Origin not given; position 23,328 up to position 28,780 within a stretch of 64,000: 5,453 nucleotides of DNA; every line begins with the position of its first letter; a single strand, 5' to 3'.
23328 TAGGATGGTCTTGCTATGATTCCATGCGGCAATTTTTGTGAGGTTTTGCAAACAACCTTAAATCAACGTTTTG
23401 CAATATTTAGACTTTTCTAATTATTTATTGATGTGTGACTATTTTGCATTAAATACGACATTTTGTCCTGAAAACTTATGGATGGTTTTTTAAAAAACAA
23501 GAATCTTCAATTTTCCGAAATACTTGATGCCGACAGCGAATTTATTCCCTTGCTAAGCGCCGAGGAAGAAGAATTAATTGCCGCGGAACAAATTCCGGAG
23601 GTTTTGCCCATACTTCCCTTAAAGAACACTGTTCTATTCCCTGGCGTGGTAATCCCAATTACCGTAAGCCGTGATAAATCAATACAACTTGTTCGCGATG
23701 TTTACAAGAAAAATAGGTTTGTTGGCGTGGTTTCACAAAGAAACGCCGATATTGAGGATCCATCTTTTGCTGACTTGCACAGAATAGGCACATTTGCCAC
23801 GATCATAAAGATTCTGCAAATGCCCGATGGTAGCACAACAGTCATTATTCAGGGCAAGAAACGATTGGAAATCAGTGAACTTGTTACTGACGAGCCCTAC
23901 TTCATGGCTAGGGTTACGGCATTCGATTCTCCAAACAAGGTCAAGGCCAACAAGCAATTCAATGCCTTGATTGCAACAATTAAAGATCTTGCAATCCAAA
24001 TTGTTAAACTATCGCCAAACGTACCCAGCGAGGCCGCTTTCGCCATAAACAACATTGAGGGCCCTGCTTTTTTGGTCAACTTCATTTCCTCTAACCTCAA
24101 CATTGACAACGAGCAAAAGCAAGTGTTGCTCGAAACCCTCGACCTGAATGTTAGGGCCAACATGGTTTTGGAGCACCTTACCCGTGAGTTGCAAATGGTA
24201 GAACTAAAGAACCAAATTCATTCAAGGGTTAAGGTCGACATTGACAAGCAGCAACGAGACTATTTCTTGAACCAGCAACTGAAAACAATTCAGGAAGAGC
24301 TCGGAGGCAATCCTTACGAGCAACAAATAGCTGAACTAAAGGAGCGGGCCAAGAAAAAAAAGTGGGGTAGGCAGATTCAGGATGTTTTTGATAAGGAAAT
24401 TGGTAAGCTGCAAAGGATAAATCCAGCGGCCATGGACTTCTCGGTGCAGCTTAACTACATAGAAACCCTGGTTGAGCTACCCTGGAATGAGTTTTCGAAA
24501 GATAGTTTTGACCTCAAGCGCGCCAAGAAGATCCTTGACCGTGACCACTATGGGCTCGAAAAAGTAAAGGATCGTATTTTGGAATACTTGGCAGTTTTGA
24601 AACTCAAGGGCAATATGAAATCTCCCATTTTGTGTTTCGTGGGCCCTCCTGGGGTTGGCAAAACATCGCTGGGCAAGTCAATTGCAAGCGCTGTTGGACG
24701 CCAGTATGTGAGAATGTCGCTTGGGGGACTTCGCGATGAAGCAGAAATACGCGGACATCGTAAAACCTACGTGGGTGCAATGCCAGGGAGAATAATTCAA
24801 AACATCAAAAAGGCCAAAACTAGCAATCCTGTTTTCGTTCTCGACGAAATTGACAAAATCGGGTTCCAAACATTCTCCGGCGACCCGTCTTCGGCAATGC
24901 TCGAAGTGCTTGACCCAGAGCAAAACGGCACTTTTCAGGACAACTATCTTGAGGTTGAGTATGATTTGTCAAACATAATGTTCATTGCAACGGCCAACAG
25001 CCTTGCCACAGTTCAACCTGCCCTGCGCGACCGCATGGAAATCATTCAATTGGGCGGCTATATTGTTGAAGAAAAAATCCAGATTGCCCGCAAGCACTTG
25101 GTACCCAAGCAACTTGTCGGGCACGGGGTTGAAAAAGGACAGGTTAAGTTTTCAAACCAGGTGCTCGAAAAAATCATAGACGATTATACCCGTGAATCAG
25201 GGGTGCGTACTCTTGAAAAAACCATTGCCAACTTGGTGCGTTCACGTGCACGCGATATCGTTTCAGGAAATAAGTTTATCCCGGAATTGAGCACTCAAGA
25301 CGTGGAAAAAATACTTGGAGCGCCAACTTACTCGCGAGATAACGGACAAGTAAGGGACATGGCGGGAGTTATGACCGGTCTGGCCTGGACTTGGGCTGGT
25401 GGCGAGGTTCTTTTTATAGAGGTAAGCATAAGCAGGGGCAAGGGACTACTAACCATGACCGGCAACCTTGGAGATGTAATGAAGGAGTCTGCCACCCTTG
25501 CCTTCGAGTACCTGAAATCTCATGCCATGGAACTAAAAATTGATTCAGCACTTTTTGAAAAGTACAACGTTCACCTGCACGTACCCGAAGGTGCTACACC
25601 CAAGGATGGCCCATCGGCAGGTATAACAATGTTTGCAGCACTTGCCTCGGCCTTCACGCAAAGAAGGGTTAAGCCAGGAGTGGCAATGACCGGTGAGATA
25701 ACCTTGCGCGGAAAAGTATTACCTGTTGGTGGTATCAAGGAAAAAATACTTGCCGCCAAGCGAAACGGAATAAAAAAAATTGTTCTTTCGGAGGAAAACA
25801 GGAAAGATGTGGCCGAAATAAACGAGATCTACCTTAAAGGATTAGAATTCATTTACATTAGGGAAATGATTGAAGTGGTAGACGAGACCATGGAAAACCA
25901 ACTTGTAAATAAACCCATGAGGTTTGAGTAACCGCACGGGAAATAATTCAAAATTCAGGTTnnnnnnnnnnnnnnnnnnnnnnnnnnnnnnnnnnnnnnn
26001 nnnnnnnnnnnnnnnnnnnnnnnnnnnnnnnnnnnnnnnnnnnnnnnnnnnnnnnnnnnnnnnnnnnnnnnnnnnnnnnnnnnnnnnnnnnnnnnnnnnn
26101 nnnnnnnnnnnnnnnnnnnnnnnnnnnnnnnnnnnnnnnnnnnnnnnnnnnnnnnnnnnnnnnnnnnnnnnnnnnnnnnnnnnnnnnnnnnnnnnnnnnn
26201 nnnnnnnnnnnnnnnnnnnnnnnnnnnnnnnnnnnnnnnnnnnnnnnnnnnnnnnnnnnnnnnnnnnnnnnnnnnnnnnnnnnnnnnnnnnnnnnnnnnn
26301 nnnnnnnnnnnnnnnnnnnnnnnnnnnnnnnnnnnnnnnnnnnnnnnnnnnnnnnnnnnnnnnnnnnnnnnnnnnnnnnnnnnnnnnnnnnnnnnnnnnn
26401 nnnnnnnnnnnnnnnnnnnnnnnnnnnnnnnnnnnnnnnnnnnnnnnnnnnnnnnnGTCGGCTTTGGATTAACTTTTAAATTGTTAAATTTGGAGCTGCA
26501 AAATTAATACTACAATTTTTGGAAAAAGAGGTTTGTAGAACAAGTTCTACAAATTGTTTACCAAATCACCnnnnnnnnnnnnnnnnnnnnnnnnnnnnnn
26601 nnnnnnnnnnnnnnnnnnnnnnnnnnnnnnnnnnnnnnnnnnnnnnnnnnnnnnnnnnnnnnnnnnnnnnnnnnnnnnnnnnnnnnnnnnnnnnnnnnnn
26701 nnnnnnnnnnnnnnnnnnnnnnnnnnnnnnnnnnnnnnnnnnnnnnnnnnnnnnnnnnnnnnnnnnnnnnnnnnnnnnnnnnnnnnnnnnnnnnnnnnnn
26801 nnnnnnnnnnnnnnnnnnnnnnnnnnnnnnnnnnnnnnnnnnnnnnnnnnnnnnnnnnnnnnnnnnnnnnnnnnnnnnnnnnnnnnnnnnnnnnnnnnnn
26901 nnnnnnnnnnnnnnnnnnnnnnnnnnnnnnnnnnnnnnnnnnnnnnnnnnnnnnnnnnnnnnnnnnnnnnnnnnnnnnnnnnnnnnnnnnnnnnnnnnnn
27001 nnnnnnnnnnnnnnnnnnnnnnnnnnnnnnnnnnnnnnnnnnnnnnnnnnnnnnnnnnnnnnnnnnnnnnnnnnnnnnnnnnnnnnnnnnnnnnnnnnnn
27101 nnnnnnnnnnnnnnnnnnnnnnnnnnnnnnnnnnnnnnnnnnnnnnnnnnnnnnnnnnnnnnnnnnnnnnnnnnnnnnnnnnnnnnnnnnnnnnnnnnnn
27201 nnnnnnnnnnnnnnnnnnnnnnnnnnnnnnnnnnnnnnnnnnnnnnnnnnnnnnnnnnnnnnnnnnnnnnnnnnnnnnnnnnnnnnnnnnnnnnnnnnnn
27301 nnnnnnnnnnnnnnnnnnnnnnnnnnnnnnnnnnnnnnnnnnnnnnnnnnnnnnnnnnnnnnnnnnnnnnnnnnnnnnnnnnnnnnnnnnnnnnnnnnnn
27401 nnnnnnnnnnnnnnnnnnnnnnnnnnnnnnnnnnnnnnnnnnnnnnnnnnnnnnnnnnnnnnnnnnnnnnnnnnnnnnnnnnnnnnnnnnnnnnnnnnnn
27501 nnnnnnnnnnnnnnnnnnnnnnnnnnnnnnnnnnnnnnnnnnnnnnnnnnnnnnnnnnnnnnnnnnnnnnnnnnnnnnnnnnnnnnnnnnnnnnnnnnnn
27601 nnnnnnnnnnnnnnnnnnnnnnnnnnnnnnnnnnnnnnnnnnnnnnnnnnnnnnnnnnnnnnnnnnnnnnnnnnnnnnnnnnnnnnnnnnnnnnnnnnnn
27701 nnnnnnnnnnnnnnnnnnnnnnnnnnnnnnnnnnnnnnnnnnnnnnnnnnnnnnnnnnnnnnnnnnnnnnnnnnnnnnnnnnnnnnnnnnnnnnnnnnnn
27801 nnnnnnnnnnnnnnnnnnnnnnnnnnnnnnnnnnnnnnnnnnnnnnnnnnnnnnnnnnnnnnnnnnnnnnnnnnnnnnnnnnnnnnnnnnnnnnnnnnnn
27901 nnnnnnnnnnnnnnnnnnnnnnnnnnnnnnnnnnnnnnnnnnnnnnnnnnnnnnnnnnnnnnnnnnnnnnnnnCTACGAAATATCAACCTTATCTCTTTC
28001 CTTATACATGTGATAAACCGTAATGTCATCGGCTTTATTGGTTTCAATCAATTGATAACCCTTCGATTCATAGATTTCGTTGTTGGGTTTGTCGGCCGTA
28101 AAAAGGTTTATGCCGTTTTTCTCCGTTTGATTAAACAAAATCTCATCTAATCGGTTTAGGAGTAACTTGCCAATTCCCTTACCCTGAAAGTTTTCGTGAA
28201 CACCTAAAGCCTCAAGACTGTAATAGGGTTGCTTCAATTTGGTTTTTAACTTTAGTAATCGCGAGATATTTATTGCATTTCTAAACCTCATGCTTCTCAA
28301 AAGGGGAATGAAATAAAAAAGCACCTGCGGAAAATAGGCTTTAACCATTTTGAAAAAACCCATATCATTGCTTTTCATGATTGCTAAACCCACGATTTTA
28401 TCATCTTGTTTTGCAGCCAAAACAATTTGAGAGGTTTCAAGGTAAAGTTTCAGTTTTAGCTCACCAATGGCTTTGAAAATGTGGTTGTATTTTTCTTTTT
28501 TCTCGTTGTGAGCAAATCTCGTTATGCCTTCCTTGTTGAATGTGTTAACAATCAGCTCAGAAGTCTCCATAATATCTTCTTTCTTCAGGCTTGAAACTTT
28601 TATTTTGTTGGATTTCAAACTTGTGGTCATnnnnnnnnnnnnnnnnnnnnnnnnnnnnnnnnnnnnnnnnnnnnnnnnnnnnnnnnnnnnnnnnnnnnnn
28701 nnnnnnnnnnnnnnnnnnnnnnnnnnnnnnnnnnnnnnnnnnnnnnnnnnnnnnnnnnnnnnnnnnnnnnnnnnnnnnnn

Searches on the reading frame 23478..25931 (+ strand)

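Call 41: search_protein_families(library=pfam, proteins=[window:23478-25931:+], max_evalue=0.0001)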
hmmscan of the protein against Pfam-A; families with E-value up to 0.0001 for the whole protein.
window:23478-25931:+ (817 aa): 7 families
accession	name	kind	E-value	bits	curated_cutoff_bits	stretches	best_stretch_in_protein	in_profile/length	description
PF05362.19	Lon_C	-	3.3e-79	265.7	21.1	1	605-805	3-203/205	Lon protease (S16) C-terminal proteolytic domain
PF02190.22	LON_substr_bdg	-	5.9e-51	173.7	28.7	1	42-236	1-200/200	ATP-dependent protease La (LON) substrate-binding domain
PF00004.35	AAA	-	1.7e-25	90.4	21.2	1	385-524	1-127/131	ATPase family associated with various cellular activities (AAA)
PF22667.2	Lon_lid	-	1.2e-18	66.9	27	1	549-598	3-52/57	Lon protease AAA+ ATPase lid domain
PF07728.20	AAA_5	-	1.4e-08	35.3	22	1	385-520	2-139/139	AAA domain (dynein-related subfamily)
PF13541.12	ChlI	-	3.2e-07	30.7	27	1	647-774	1-121/121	Subunit ChlI of Mg-chelatase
PF08298.17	AAA_PrkA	-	6.2e-05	22.6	25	0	352-406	56-109/358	PrkA AAA domain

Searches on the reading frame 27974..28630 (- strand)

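Call 41: search_protein_families(library=pfam, proteins=[window:27974-28630:-], max_evalue=0.0001)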
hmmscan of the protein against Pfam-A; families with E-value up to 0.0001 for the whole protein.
window:27974-28630:- (218 aa): 4 families
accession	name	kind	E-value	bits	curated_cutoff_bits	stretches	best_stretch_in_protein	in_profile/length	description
PF13508.13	Acetyltransf_7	-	3.6e-09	37.3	27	1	138-193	31-83/84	Acetyltransferase (GNAT) domain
PF00583.31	Acetyltransf_1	-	8.9e-09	36.1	20.7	1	66-185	31-109/116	Acetyltransferase (GNAT) family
PF13673.13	Acetyltransf_10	-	3.4e-07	30.7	23.6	0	139-208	54-124/128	Acetyltransferase (GNAT) domain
PF08445.16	FR47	-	4.3e-05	23.9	22.1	0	132-198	17-83/86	FR47-like protein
